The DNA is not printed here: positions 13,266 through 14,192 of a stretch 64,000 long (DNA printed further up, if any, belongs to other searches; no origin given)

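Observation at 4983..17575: Composite defence operon: SNF2 helicase-DUF4391-orf92-Mod-[HEPN-like]-[AlbA_2/Schlafen-like]-Res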

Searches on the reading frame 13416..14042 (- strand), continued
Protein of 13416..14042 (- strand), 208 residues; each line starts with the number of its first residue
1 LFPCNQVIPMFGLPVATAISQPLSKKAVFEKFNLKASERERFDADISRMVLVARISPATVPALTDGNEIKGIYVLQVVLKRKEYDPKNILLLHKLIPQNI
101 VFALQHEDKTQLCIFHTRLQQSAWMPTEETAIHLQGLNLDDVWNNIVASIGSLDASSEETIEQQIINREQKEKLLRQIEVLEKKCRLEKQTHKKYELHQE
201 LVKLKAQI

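Call 61: search_protein_families(library=padloc, proteins=[L025:4000-4650:+, L041:3181-3783:+, L015:10552-11370:+, L040:10597-11244:+, L016:8449-9324:+, L032:11093-12913:+, L049:12789-13484:+, L013:6337-7041:+, L025:6622-7209:+, L029:13098-14330:+], max_evalue=0.00001)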
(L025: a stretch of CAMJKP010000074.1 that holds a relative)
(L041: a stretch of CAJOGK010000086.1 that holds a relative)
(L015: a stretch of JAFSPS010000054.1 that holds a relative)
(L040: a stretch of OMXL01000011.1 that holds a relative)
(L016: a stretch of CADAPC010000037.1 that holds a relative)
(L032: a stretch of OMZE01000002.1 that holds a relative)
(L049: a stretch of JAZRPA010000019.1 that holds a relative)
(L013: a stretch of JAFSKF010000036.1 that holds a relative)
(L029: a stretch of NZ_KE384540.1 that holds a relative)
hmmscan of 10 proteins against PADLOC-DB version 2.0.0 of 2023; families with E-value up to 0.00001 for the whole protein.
L025:4000-4650:+ (217 aa): 0 families

L041:3181-3783:+ (201 aa): 0 families

L015:10552-11370:+ (273 aa): 0 families

L040:10597-11244:+ (216 aa): 0 families

L016:8449-9324:+ (292 aa): 0 families

L032:11093-12913:+ (607 aa): 0 families

L049:12789-13484:+ (232 aa): 0 families

L013:6337-7041:+ (235 aa): 0 families

L025:6622-7209:+ (196 aa): 13 families
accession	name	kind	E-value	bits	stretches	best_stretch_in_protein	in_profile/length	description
PDLC00219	KwaA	-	7.9e-45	151.2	1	2-189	3-187/194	Unknown function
PDLC00220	KwaA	-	3e-31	106.8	1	2-189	4-192/198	Unknown function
PDLC00213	KwaA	-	3.4e-18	64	1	5-174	5-171/197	Unknown function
PDLC00208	KwaA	-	1.2e-14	52.4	1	1-157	1-153/190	Unknown function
PDLC00217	KwaA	-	4.2e-14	50.6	1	3-155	5-158/193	Unknown function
PDLC00211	KwaA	-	1.3e-12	45.9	1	73-187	91-204/215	Unknown function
PDLC00214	KwaA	-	8.3e-12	43.4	1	1-155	1-155/181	Unknown function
PDLC00215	KwaA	-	1.6e-11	42.3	1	2-187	4-186/196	Unknown function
PDLC00207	KwaA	-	2e-11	42.5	1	41-192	55-209/213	Unknown function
PDLC00221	KwaA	-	1.4e-09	36.2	1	44-151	30-135/173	Unknown function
PDLC00216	KwaA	-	5e-09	34.6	1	36-183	24-167/173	Unknown function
PDLC00210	KwaA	-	3.4e-08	31.8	1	51-152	36-135/169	Unknown function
PDLC00212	KwaA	-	6.3e-07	27.4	1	3-176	9-184/205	Unknown function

L029:13098-14330:+ (411 aa): 0 families

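Call 62: search_protein_families(library=padloc, proteins=[L007:13157-15919:+, L047:8375-9325:+, L024:13354-14631:+, L023:16756-17763:+, L039:10600-11526:+, L014:14291-15688:+, L009:7146-8945:+, L014:10600-11463:+, L025:7223-8173:+], max_evalue=0.00001)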
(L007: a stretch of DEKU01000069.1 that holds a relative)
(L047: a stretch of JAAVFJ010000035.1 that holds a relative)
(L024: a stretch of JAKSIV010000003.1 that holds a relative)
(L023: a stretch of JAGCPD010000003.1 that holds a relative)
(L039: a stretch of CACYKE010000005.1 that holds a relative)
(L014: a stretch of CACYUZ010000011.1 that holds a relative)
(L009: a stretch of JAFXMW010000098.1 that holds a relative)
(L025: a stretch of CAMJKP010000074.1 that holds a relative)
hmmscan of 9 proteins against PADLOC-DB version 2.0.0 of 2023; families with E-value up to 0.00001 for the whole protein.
L007:13157-15919:+ (921 aa): 9 families
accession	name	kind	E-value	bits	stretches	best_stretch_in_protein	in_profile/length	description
PDLC02208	Ppl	-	3.7e-20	69.7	1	709-888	708-877/894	-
PDLC00102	GajA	-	4.3e-11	40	1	736-857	222-345/532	AAA ATPase domain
PDLC04680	PDC-M49A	-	2.4e-09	34.3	1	642-918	397-670/674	-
PDLC02980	AriA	-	7.5e-09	34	1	490-843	52-303/304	-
PDLC00098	GajA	-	7.9e-09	32.8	0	775-859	264-348/534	AAA ATPase domain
PDLC04164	AriA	-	1.7e-07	29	0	773-852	166-245/253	-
PDLC04174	HEC-01A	-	3.2e-07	27.9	1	762-863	133-232/264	-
PDLC04135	mad3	-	3.6e-07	28.1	0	336-861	17-344/374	mads_3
PDLC04678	PDC-M49A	-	2.5e-06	24.1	1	581-917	358-676/681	-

L047:8375-9325:+ (317 aa): 1 family
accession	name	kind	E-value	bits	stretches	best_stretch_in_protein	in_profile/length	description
PDLC02331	AbiGi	-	1.9e-18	64.8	1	5-143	16-136/260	AbiGi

L024:13354-14631:+ (426 aa): 1 family
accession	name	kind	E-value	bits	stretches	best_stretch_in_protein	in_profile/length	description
PDLC02347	AbiJ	-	5.6e-15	53.8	1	307-423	170-280/281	AbiJ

L023:16756-17763:+ (336 aa): 36 families (the best 25 are shown)
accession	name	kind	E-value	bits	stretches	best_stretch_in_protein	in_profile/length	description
PDLC04843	PDC-S05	-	9.6e-172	568.6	1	1-327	1-327/330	-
PDLC04853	PDC-S05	-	7.3e-141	467.2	1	1-329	1-332/336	-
PDLC04851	PDC-S05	-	5.1e-130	431.5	1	3-324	7-336/342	-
PDLC04852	PDC-S05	-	4.1e-123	408.7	1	3-331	8-341/346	-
PDLC04864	PDC-S05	-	3.3e-116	385.4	1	61-331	2-275/277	-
PDLC04868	PDC-S05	-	2.5e-115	383.1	1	1-323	1-330/335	-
PDLC04871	PDC-S05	-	9.8e-97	322.7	1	5-310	130-442/468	-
PDLC04870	PDC-S05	-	1.6e-91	303.5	1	3-204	6-209/214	-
PDLC04876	PDC-S05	-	4.3e-64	213.5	1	4-164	6-171/174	-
PDLC04858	PDC-S05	-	3.3e-52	173.9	1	2-130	1-129/138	-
PDLC04872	PDC-S05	-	4.4e-50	167.4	1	2-130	1-132/152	-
PDLC04965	PDC-S23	-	9.7e-50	167.8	1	2-143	1-140/327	-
PDLC04854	PDC-S05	-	5e-49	164.8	1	2-131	1-132/212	-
PDLC04874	PDC-S05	-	7.5e-49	163.4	1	1-128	1-126/165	-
PDLC04964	PDC-S23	-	3.5e-48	162.5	1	5-132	3-133/331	-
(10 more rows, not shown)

L039:10600-11526:+ (309 aa): 1 family
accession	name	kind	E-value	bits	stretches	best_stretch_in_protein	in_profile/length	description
PDLC03000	DUF4238-Pers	-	7.5e-06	23.6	0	7-57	6-56/309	-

L014:14291-15688:+ (466 aa): 0 families

L009:7146-8945:+ (600 aa): 0 families

L014:10600-11463:+ (288 aa): 8 families
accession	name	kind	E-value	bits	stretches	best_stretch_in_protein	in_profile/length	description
PDLC05062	PDC-S66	-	4.4e-94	313.1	1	1-287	1-280/282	-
PDLC00417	ThsB1|ThsB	-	2.8e-44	149.8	1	114-286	126-298/303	TIR-like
PDLC02962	RT-TIR_XII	-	1.3e-18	65.1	1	83-286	271-475/478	single gene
PDLC02961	RT-TIR_XII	-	1.2e-16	58.8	1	87-286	277-471/475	single gene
PDLC00424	ThsB1|ThsB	-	1.1e-15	56.1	1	152-286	99-231/234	TIR-like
PDLC02012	SAVED5--SAVED_TIR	-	2.4e-10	38.1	1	157-240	15-96/404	-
PDLC02421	Aga_TIR-PNTD1-PNTD2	-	1.4e-07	29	1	157-223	5-72/430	Class I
PDLC02403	Aga_TIR-PNTD1-PNTD2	-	4.8e-07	27.2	1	158-223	5-71/443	Class I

L025:7223-8173:+ (317 aa): 4 families
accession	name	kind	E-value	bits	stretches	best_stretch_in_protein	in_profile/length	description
PDLC00233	KwaB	-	7.1e-65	217.3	1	1-316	1-313/320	DUF4868 domain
PDLC00232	KwaB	-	6e-19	66.5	1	9-315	17-318/321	DUF4868 domain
PDLC00230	KwaB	-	2.3e-17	61.4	1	12-312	13-311/322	DUF4868 domain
PDLC00231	KwaB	-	1.8e-11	42.1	1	11-307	8-297/305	DUF4868 domain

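Call 63: search_protein_representatives(alignment_id=A1)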
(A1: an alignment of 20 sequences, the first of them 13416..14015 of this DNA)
Query: 20 sequences, 200 profile positions. Proteins with E-value up to 0.001 (for the whole library): 1236; up to 1e-10: 649; up to 1e-30: 177. The best 150 are listed.
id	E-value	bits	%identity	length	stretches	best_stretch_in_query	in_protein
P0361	1.2e-83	295.8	-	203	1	1-199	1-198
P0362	1.7e-77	275.7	-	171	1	1-154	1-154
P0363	1.5e-68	246.5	-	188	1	60-199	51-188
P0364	3.8e-64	232.2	-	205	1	1-195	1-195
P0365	1.1e-63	230.6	-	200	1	1-199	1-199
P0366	2.5e-60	219.7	-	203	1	1-199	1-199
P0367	1.9e-59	216.8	-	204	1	1-199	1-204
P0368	1.5e-56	207.3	-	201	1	1-199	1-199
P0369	3.4e-56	206.2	-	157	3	24-84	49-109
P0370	4.7e-56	205.7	-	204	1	1-199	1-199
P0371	1.6e-55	204.0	-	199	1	1-198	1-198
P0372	3.7e-55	202.8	-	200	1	1-199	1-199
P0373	3.5e-53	196.4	-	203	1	1-197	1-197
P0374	1.1e-52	194.7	-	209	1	1-199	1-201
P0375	1.1e-52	194.7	-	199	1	1-199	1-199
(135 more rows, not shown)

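Call 75: predict_structure(alignment_id=A2)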
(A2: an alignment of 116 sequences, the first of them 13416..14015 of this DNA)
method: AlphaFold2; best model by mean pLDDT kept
length: 199 residues; sequences in the alignment: 116
mean_pLDDT: 95.2   pTM: 0.83
mean pLDDT of the five models: 95.2, 93.8, 92.2, 91.5, 90.4
residues with pLDDT >= 90: 188; 70-90: 11; 50-70: 0; < 50: 0
segments of 3 or more residues with pLDDT < 50: none
pLDDT, mean of each block of 10 residues (from residue 1): 95 94 94 96 97 95 97 95 91 98 94 97 96 96 92 93 95 96 97 95
secondary structure, 60 per line:
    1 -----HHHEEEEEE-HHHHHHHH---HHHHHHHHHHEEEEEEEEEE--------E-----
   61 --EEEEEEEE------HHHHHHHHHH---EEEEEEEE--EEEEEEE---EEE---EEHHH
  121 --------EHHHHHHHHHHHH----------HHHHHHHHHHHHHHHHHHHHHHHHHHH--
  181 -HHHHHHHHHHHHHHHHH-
elements in order: E9-14 H16-23 H27-36 E37-46 E63-70 H77-86 E90-97 E100-106 E110-112 H130-141 H152-178 H182-198

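Call 77: fold_search(model_id=the predicted structure, library=pdb)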
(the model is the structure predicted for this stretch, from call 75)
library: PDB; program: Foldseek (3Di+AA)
matches with E <= 10: 527; with E <= 0.001: 0
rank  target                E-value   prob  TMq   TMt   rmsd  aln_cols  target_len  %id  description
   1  3wb9_A                9.2e-02  0.23  0.22  0.16  15.3       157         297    6  Crystal Structures of meso-diaminopimelate dehydrogenase from Symbiobacterium thermophilum (released 2014-03-26)
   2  3wgo_B                1.3e-01  0.18  0.25  0.17  18.3       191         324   14  Crystal structure of Q154L/T173I/R199M/P248S/H249/N276S mutant of meso-dapdh from Clostridium tetani E88 (released 2014-08-20)
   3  3bio_B                2.0e-01  0.16  0.21  0.16  15.6       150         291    7  Crystal structure of oxidoreductase (Gfo/Idh/MocA family member) from Porphyromonas gingivalis W83 (released 2007-12-25)
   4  5gz6_B                2.1e-01  0.35  0.28  0.19  12.4       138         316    9  Structure of D-amino acid dehydrogenase in complex with NADPH and 2-keto-6-aminocapronic acid (released 2017-04-12)
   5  7mqa_SM               2.1e-01  0.12  0.18  0.14   9.1        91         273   11  Cryo-EM structure of the human SSU processome, state post-A1 (released 2021-09-22)
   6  3bio_A                2.3e-01  0.16  0.23  0.17  15.8       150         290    9  Crystal structure of oxidoreductase (Gfo/Idh/MocA family member) from Porphyromonas gingivalis W83 (released 2007-12-25)
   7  3wyb_A                2.4e-01  0.16  0.22  0.15  15.3       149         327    9  Structure of a meso-diaminopimelate dehydrogenase (released 2015-05-06)
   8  5izo_B                2.7e-01  0.14  0.22  0.15  11.4       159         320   11  Bacillus NanoRNase A (H103A) + 2 divalent cations + PO4 at the active site (released 2017-08-02)
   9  5zq0_A                2.9e-01  0.28  0.23  0.11   9.6       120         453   13  Crystal structure of spRlmCD with U747loop RNA (released 2018-10-24)
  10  8hp0_A                2.9e-01  0.10  0.22  0.16  17.0       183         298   11  Crystal structure of meso-diaminopimelate dehydrogenase from Prevotella timonensis (released 2023-12-13)
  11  9ksn_B                3.3e-01  0.16  0.22  0.15  14.8       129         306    9  Crystal structure of meso-diaminopimelate dehydrogenase from Bacillus thermozeamaize mutant M9 complexed with NADP+ (released 2025-05-21)
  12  5xj2_C                3.9e-01  0.28  0.23  0.11   9.4        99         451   15  Structure of spRlmCD with U747 RNA (released 2017-11-01)
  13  5xj2_A                3.9e-01  0.25  0.22  0.11   9.4        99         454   14  Structure of spRlmCD with U747 RNA (released 2017-11-01)
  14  5gz6_A                4.4e-01  0.21  0.28  0.19  13.4       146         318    8  Structure of D-amino acid dehydrogenase in complex with NADPH and 2-keto-6-aminocapronic acid (released 2017-04-12)
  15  5gz3_B                4.4e-01  0.14  0.23  0.16  14.6       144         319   10  Structure of D-amino acid dehydrogenase in complex with NADP (released 2017-04-12)
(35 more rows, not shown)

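Call 79: fold_search(model_id=the predicted structure, library=viral)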
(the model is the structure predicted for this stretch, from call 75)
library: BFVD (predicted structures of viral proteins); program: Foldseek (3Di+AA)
matches with E <= 10: 398; with E <= 0.001: 0
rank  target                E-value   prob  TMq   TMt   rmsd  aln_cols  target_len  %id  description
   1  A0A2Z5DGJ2            4.9e-02  0.30  0.20  0.30  14.2       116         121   15  PURF24 [African swine fever virus]
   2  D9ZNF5                2.1e-01  0.51  0.29  0.40   6.1       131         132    8  (no name in the UniProt tables at hand)
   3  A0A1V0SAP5            2.1e-01  0.20  0.19  0.13  10.4       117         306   10  RNA methyltransferase [Catovirus CTV1]
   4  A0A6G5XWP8            2.1e-01  0.07  0.15  0.11  16.2       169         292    7  (no name in the UniProt tables at hand)
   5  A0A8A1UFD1            2.4e-01  0.20  0.20  0.06   9.6        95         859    9  PA859L [African swine fever virus]
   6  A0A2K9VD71            2.7e-01  0.18  0.17  0.27  10.4        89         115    9  Uncharacterized protein [Lactobacillus phage Semele]
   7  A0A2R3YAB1            3.5e-01  0.44  0.18  0.12   3.8        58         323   12  (no name in the UniProt tables at hand)
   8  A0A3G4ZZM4            3.7e-01  0.35  0.25  0.17   5.5        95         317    5  Uncharacterized protein [Edafosvirus sp.]
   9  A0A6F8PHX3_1          3.7e-01  0.13  0.18  0.06  12.2        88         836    9  (no name in the UniProt tables at hand)
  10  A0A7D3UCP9            3.9e-01  0.14  0.24  0.30  11.6       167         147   10  (no name in the UniProt tables at hand)
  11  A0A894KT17            5.0e-01  0.28  0.19  0.35   4.6        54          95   17  PB438L 1 [African swine fever virus]
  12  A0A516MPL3            5.0e-01  0.10  0.16  0.24  12.8       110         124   10  (no name in the UniProt tables at hand)
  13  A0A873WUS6            5.3e-01  0.14  0.20  0.06   6.8        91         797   12  Uncharacterized protein [Klebsiella phage Miami]
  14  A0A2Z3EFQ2            5.6e-01  0.20  0.19  0.09   3.7        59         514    8  (no name in the UniProt tables at hand)
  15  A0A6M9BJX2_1          5.6e-01  0.04  0.19  0.04  21.5       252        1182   10  RNA-directed RNA polymerase [Kummerowia striata picorna-like virus]
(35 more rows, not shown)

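Call 81: search_protein_families(library=pfam, proteins=[L010:1419-1724:+, L049:10593-10904:+], max_evalue=10)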
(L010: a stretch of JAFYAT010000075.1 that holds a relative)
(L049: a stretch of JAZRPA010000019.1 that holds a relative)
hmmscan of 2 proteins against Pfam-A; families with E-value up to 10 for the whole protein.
L010:1419-1724:+ (102 aa): 0 families

L049:10593-10904:+ (104 aa): 0 families

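Call 91: find_related_loci(query=A1, collection=viral_contigs, flank=10000)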
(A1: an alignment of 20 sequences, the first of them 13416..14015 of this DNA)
Query A1 (199 aa) in viral_contigs; peptide patterns used: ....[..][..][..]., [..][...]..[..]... (x = any residue, [..] = any of these).
62 stretches matched a pattern, but none encodes a relative of the query by tblastn (E <= 1e-3).

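Call 92: find_related_loci(query=A1, collection=metagenome_contigs, flank=10000)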
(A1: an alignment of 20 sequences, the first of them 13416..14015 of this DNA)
Query A1 (199 aa) in metagenome_contigs; peptide patterns used: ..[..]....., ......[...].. (x = any residue, [..] = any of these).
600 stretches matched a pattern (row limit reached: there are more); 149 encode a relative of the query (tblastn E <= 1e-3); the best 80 are kept; 80 distinct loci.
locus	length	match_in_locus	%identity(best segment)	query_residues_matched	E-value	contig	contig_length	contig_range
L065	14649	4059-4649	94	1-197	1e-124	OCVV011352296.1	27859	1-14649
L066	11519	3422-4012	84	1-197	2e-110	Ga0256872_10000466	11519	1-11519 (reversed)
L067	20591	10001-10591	84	1-197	2e-110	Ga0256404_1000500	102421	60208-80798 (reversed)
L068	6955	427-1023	78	1-199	5e-104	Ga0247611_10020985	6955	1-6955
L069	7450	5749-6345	76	1-199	3e-103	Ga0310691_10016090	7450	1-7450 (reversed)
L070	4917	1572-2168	75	1-199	3e-103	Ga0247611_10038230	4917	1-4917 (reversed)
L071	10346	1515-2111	75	1-199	1e-102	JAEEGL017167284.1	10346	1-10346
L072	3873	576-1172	75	1-199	1e-103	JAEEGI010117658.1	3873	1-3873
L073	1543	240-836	76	1-199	5e-110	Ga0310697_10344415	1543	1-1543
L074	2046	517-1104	78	1-196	1e-107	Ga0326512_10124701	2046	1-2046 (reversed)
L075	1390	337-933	74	1-199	5e-110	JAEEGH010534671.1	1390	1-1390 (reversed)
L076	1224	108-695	76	1-196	5e-111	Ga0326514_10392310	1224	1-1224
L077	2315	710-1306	73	1-199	1e-106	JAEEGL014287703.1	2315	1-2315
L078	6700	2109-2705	74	1-199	3e-102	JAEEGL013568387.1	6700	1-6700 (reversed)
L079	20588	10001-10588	77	1-196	2e-102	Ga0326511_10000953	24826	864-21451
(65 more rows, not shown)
